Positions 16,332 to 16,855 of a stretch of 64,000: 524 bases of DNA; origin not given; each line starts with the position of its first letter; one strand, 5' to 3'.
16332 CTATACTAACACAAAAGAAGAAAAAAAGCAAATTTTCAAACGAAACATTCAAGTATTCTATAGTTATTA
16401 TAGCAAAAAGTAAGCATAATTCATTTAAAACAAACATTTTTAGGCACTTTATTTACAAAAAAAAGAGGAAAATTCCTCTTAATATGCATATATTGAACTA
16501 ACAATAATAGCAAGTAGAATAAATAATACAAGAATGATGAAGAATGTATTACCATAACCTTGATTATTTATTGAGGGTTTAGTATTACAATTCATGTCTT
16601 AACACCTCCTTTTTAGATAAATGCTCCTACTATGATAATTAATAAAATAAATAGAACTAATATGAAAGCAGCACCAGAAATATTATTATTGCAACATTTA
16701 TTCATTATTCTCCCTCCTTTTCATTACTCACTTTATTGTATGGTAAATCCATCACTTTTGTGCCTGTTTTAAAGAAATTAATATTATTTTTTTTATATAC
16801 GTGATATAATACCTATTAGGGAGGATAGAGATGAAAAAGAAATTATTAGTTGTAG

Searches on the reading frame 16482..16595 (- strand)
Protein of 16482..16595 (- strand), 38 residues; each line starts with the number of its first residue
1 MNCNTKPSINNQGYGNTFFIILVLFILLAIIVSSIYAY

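Call 87: search_protein_families(library=ncbifam, proteins=[window:16482-16595:-], max_evalue=0.1)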
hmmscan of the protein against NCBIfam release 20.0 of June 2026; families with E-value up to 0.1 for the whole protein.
seq(38 aa): 2 families
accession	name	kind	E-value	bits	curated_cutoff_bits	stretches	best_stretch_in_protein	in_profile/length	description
TIGR01732.1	tiny_TM_bacill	subfamily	1.6e-05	24.6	21.35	1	13-31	3-21/26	YjcZ family sporulation protein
TIGR02972.1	TMAO_torE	equivalog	0.043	13.6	77.75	1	18-36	14-32/49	trimethylamine N-oxide reductase system protein TorE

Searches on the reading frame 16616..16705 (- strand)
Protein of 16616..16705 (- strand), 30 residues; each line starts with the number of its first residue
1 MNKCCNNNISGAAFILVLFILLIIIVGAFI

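Call 87: search_protein_families(library=ncbifam, proteins=[window:16616-16705:-], max_evalue=0.1)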
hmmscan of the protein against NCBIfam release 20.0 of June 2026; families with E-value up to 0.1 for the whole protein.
seq(30 aa): 1 family
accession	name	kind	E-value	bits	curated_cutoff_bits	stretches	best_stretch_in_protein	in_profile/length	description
TIGR01732.1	tiny_TM_bacill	subfamily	0.068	12.9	21.35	0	12-29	8-25/26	YjcZ family sporulation protein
